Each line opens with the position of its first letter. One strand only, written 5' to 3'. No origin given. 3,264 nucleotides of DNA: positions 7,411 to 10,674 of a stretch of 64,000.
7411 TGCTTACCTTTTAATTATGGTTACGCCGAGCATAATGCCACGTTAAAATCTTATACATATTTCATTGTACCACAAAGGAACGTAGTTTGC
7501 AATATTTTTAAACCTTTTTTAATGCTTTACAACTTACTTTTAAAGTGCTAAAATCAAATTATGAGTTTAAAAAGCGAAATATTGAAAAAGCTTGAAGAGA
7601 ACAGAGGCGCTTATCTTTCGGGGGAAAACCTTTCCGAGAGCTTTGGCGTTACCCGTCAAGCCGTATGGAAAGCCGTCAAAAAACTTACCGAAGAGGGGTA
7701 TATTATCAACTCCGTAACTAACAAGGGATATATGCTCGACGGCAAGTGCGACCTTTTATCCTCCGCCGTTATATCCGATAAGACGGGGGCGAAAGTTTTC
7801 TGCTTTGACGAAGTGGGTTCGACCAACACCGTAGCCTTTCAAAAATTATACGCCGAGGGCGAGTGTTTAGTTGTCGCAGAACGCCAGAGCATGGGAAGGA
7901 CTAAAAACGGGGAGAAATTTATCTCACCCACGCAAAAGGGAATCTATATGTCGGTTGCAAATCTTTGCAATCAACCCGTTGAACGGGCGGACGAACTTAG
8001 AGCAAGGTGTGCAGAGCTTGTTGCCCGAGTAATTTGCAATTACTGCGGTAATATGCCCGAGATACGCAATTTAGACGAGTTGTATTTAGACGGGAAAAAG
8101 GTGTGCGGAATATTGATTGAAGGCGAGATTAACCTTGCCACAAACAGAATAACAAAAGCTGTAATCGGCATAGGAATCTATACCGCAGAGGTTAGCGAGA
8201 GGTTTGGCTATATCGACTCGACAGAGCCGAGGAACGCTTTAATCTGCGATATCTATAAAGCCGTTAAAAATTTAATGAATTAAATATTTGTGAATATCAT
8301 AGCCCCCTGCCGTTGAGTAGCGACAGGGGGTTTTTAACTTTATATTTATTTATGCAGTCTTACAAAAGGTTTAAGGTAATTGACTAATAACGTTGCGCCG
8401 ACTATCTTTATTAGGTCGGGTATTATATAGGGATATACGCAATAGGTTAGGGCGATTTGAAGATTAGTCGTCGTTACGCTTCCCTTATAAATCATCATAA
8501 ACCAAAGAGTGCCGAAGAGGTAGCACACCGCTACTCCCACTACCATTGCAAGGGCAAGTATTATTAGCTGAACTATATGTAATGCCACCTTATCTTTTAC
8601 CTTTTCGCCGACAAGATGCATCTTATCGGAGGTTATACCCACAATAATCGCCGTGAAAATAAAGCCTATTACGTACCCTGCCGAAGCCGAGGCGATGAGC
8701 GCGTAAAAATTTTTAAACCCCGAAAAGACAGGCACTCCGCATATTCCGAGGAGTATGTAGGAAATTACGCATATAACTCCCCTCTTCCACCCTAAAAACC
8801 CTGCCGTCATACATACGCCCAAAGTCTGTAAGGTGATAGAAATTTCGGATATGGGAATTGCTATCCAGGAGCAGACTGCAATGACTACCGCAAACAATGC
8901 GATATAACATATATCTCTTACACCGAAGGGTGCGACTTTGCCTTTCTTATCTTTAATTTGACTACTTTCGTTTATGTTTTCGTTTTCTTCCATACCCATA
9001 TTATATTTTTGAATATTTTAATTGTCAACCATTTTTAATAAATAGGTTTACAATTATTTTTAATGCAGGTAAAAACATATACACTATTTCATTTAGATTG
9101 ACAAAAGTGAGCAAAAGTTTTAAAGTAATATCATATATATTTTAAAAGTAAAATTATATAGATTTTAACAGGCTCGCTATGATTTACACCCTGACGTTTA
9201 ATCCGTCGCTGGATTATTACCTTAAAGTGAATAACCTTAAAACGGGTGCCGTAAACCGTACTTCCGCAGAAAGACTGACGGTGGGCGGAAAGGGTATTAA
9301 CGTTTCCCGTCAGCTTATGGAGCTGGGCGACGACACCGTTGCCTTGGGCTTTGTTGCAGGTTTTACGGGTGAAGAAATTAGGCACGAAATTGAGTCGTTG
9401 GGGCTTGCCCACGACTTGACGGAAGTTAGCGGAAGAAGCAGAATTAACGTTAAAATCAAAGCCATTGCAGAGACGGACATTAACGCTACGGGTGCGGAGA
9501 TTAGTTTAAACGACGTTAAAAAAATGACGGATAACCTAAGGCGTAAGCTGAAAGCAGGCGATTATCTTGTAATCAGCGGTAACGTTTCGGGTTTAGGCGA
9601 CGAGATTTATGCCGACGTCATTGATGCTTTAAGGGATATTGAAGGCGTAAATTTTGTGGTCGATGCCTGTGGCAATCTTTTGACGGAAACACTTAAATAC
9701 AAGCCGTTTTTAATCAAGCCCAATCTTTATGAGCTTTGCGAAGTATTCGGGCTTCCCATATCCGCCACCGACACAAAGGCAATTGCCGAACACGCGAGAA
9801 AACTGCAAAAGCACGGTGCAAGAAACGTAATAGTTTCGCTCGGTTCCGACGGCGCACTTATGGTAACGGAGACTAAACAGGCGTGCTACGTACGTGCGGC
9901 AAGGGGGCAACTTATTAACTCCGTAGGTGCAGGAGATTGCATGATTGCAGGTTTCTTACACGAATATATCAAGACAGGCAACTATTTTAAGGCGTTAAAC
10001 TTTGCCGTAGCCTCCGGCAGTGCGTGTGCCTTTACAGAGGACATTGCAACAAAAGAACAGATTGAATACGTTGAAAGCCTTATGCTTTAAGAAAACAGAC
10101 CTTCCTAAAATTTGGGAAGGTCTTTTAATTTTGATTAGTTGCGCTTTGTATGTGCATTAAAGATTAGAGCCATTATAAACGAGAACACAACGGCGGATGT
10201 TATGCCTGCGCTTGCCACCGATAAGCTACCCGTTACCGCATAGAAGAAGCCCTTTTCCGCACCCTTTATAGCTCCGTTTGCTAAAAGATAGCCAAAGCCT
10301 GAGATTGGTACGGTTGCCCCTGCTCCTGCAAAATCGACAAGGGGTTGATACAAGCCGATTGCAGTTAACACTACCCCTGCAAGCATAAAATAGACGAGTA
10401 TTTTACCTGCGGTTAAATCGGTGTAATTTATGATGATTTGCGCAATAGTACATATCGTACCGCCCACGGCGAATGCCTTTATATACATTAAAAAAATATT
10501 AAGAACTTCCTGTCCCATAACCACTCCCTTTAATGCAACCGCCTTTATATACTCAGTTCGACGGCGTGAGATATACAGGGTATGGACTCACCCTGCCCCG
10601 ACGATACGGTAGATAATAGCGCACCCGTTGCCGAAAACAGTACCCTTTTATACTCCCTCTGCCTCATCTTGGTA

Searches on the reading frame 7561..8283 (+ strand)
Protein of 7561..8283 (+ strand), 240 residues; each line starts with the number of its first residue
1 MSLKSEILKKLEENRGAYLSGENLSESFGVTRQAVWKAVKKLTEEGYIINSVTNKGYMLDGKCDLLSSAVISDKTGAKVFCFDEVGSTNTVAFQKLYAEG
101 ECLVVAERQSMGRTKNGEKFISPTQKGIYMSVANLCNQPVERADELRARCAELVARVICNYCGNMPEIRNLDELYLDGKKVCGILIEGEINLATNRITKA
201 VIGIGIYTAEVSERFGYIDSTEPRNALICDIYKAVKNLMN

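Call 34: search_protein_families(library=ncbifam, proteins=[window:7561-8283:+], max_evalue=1e-8)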
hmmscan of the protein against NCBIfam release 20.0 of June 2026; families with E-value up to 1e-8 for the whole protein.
window:7561-8283:+ (240 aa): 8 families
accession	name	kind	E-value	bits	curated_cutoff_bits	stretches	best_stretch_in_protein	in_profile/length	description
NF008846.0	PRK11886.1-1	equivalog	1.4e-34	119.8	353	1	10-235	9-244/312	bifunctional biotin--[acetyl-CoA-carboxylase] ligase/biotin operon repressor BirA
NF008848.0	PRK11886.1-3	equivalog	4.9e-29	101.4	362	1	6-207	5-208/319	bifunctional biotin--[acetyl-CoA-carboxylase] ligase/biotin operon repressor BirA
NF008850.0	PRK11886.1-5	equivalog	6.2e-29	101.2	489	1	4-219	8-220/320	bifunctional biotin--[acetyl-CoA-carboxylase] ligase/biotin operon repressor BirA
NF008847.0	PRK11886.1-2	equivalog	8.4e-25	87.8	293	1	4-215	7-215/320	bifunctional biotin--[acetyl-CoA-carboxylase] ligase/biotin operon repressor BirA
NF008849.0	PRK11886.1-4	equivalog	5.5e-22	78.3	474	1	15-209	16-210/320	bifunctional biotin--[acetyl-CoA-carboxylase] ligase/biotin operon repressor BirA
TIGR00121.1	birA_ligase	equivalog_domain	2.5e-21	76.4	83.1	1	79-208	2-129/235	biotin--[acetyl-CoA-carboxylase] ligase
NF006206.0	PRK08330.1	equivalog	1.4e-12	47.5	311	1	73-207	7-134/243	biotin--protein ligase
TIGR00122.1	birA_repr_reg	equivalog_domain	4.2e-12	45.8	70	1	19-72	14-66/69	biotin operon repressor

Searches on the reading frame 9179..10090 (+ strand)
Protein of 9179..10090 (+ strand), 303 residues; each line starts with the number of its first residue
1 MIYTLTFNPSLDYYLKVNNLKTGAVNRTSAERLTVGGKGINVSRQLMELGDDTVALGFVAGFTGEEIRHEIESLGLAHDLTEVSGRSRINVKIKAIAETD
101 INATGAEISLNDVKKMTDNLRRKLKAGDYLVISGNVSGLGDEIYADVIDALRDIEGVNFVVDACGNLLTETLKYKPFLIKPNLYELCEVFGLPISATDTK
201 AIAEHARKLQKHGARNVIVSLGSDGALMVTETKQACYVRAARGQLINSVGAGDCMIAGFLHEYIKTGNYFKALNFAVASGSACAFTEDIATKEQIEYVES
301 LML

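Call 35: search_protein_families(library=ncbifam, proteins=[window:9179-10090:+], max_evalue=1e-8)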
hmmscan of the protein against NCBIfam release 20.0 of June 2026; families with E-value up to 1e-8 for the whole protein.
window:9179-10090:+ (303 aa): 13 families
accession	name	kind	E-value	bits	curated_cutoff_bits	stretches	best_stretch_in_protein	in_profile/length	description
TIGR03828.1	pfkB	equivalog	3.8e-89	298.7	292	1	2-298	1-298/305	1-phosphofructokinase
TIGR03168.1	1-PFK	subfamily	4.3e-89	298.4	216.4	1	2-298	1-298/305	hexose kinase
NF041320.1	pfkB_Halo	equivalog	1.2e-54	185.7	400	1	1-282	1-275/302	1-phosphofructokinase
NF007068.0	PRK09513.1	equivalog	4.9e-44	150.8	432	1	2-281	5-283/312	1-phosphofructokinase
NF010033.0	PRK13508.1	equivalog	8.3e-41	140.2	469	1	1-261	1-261/309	tagatose-6-phosphate kinase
TIGR01231.1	lacC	equivalog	1.5e-37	129.5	409.55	1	1-262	1-263/310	tagatose-6-phosphate kinase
NF007632.0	PRK10294.1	equivalog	2.6e-29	102.5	353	1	2-286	4-289/310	6-phosphofructokinase II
TIGR02152.1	D_ribokin_bact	equivalog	2.8e-15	56.5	299.65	1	21-280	20-277/298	ribokinase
TIGR02198.1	rfaE_dom_I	equivalog_domain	3.3e-15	56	345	1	29-281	41-294/315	D-glycero-beta-D-manno-heptose-7-phosphate kinase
TIGR04382.1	myo_inos_iolC_N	equivalog_domain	3e-10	39.9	300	1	199-284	205-290/309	5-dehydro-2-deoxygluconokinase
NF007355.0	PRK09850.1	equivalog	5e-10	38.9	540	1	124-284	132-287/313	pseudouridine kinase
NF007321.0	PRK09813.1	equivalog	3.8e-09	36.4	247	1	193-284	165-251/261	fructoselysine 6-kinase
NF053626.1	RibKinHalex1628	equivalog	4.7e-09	36.1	330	0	198-302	186-291/293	ATP-dependent ribose-1-phosphate kinase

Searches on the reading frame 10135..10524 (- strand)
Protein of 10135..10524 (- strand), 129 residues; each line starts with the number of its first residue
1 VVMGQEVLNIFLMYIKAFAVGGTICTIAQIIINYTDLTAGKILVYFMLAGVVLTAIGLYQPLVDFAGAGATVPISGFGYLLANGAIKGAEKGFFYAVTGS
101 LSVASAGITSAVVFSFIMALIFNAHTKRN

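Call 67: search_protein_families(library=pfam, proteins=[window:10135-10524:-], max_evalue=0.001)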
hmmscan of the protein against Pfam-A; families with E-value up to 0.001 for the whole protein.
window:10135-10524:- (129 aa): 1 family
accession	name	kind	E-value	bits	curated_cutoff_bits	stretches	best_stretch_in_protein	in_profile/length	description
PF03862.18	SpoVAC_SpoVAEB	-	1.1e-30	106.7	25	1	14-121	2-117/117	SpoVAC/SpoVAEB sporulation membrane protein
